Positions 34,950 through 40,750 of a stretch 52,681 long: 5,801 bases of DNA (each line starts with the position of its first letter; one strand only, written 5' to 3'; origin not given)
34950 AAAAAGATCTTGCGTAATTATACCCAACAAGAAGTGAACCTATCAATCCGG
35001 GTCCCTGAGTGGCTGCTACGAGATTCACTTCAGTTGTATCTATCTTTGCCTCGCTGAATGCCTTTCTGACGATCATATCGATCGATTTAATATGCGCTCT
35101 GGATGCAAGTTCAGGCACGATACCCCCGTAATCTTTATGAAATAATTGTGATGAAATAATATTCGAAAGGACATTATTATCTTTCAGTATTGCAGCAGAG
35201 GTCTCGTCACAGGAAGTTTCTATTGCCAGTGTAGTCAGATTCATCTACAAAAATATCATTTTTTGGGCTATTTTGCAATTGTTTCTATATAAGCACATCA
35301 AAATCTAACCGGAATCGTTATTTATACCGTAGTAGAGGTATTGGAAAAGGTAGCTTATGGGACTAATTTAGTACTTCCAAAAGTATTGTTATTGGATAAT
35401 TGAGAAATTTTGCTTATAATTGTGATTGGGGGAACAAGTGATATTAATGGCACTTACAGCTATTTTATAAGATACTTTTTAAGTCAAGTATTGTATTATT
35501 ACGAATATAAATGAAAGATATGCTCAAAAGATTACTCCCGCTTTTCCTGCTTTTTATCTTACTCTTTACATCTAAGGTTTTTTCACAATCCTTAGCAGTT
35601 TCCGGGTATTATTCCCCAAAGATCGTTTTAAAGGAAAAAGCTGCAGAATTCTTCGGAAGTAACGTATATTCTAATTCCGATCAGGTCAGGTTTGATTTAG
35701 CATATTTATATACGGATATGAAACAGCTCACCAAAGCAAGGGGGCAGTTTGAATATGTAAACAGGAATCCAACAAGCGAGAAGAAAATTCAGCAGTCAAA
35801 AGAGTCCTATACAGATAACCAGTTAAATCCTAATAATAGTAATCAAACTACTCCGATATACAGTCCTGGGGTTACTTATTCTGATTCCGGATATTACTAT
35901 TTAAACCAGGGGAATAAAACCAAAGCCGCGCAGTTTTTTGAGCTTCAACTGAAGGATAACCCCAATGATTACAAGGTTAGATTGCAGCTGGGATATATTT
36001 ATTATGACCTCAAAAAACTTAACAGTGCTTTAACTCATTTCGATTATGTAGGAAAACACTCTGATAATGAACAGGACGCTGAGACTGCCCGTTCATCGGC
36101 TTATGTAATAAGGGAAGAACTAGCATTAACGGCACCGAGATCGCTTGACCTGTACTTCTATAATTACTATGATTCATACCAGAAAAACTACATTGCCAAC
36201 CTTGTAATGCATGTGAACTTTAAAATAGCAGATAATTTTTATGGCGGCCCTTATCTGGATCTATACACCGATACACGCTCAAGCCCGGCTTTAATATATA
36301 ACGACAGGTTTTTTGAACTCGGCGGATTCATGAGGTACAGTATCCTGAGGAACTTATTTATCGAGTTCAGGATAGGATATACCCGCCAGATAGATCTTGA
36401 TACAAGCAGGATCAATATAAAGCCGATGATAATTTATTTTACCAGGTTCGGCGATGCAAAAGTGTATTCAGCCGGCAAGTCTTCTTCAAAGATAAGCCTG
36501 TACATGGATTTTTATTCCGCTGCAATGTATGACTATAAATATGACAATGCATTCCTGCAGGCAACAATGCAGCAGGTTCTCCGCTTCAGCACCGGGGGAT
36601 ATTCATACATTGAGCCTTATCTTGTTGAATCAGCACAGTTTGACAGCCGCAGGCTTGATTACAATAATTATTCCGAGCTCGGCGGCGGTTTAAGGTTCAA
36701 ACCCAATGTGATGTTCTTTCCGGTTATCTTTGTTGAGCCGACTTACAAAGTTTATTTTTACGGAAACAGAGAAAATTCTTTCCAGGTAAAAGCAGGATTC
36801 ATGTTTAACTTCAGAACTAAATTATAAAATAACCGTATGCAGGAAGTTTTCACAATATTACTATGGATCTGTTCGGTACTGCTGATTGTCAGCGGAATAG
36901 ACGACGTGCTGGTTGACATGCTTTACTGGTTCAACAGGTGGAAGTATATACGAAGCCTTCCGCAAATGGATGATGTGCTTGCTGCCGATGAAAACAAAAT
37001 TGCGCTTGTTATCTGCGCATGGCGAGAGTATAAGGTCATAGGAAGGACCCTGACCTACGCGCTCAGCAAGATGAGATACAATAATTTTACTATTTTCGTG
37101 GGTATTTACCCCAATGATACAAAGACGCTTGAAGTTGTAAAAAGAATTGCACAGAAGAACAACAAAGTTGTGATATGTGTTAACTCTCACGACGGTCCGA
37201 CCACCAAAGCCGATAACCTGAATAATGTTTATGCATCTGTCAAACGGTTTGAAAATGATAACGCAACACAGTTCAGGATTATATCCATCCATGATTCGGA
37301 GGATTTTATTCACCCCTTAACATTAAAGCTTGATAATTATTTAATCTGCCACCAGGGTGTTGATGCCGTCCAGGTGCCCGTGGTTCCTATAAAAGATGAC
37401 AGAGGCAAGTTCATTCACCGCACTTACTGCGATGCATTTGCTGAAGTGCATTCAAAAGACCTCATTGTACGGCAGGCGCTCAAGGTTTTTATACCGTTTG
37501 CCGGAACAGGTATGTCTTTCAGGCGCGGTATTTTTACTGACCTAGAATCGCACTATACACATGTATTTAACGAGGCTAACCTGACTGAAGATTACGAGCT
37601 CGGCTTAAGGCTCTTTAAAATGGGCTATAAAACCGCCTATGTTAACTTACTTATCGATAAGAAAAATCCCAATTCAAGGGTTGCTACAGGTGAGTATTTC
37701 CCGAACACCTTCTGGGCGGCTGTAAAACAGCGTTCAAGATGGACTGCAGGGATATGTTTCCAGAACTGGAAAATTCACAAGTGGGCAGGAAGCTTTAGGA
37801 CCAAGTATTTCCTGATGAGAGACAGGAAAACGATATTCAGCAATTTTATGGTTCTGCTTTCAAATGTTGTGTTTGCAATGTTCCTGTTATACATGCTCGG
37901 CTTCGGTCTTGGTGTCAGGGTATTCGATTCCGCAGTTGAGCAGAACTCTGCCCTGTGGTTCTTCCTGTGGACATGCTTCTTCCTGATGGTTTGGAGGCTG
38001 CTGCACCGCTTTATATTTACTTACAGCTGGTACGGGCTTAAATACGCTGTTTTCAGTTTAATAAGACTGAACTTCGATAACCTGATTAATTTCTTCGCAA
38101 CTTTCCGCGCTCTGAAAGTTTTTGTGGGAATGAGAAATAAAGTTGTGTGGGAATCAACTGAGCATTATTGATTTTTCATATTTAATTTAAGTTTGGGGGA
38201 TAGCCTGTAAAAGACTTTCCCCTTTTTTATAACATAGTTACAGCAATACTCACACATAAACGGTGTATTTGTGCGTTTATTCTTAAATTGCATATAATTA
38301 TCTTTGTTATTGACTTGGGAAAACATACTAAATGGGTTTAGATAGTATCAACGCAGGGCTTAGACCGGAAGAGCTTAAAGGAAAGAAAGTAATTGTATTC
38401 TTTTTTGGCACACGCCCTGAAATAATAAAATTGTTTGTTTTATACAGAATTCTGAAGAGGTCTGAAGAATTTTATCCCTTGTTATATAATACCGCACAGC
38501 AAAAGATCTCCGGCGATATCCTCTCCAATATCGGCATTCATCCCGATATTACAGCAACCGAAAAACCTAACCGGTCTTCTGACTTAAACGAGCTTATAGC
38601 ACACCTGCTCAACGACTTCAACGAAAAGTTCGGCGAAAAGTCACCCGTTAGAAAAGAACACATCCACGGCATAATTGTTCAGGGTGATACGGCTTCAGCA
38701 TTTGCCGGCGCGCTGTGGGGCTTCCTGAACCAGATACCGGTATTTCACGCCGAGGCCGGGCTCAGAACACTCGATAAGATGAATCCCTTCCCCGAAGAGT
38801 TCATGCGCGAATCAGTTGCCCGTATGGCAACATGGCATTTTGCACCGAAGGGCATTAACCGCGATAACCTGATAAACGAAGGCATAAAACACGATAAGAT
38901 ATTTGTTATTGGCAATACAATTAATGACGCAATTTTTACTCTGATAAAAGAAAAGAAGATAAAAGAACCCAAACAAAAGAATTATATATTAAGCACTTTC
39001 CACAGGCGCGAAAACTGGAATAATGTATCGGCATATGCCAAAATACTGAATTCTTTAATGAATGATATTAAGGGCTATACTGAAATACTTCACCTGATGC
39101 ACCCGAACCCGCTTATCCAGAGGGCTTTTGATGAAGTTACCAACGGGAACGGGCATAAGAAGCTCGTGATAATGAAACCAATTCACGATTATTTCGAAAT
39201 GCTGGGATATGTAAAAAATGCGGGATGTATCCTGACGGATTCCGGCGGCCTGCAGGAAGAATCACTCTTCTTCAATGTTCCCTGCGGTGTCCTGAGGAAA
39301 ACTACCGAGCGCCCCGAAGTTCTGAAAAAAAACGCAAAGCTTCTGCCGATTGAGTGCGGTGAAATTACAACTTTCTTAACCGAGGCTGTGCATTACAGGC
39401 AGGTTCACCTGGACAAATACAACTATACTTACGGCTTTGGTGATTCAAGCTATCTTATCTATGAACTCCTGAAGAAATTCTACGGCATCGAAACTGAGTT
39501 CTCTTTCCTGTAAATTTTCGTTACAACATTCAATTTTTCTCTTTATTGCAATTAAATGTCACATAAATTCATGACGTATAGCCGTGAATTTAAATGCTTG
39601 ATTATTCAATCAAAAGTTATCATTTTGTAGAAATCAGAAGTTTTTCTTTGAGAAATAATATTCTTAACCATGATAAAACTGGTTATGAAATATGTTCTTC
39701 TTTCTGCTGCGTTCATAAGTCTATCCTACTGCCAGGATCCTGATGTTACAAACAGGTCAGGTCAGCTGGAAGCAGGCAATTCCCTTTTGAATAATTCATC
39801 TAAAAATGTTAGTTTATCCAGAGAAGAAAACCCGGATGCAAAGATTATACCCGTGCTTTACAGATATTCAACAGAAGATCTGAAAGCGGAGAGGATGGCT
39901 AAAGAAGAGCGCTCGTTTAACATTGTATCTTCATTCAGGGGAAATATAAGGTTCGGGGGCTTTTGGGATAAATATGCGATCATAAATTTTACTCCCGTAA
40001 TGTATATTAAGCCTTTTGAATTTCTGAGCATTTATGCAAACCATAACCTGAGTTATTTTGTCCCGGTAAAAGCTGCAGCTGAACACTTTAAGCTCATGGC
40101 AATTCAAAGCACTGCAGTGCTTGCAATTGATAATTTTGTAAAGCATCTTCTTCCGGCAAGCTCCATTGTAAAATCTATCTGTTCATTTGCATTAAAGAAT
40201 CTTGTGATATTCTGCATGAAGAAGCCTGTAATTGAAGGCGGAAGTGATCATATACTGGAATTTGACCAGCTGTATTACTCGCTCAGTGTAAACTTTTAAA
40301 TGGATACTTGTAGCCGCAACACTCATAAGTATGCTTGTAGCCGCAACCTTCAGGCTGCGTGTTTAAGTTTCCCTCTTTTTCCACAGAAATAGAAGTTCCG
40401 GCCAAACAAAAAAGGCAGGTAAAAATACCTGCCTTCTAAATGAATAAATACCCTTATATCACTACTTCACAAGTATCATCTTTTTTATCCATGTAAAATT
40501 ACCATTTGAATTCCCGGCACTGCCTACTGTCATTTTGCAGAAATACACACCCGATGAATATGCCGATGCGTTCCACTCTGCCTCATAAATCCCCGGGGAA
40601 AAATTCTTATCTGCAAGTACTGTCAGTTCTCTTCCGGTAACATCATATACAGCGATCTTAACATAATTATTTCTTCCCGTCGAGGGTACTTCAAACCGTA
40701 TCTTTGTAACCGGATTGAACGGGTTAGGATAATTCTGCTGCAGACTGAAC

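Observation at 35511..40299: Compact NfrA/NfrB/WecB-like synthase-dependent exopolysaccharide module in a non-proteobacterial context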

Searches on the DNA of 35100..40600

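Call 34: search_rna_families(source=window, start=35100, end=40600, threshold=evalue, max_evalue=1)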
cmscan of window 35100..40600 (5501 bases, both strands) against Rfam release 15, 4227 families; matches with E-value up to 1: 2.
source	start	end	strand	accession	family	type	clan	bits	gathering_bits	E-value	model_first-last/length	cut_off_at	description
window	40402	40453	-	RF02056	STnc390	Gene; sRNA;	-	36.3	50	2.3e-05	1-60/60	no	Salmonella sRNA STnc390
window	40401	40488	-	RF00558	L20_leader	Cis-reg; leader;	-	24.5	58.7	0.15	1-127/127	no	Ribosomal protein L20 leader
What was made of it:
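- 35245..35510 (.): Spacer between divergent tsaD and the porin gene; unusually conserved non-coding DNA, probably the promoters and operators of both genes. Rfam found nothing here (call 34).
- On Synthase-dependent exopolysaccharide secretion systems (general class): There is no c-di-GMP riboswitch or other Rfam match in 35100-40600 (call 34).
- Tried and rejected: Rfam with permissive thresholds on 35100-40600 found only a sub-threshold sRNA match, which is the terminator hairpin of the neighbouring peptidase gene (call 34).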
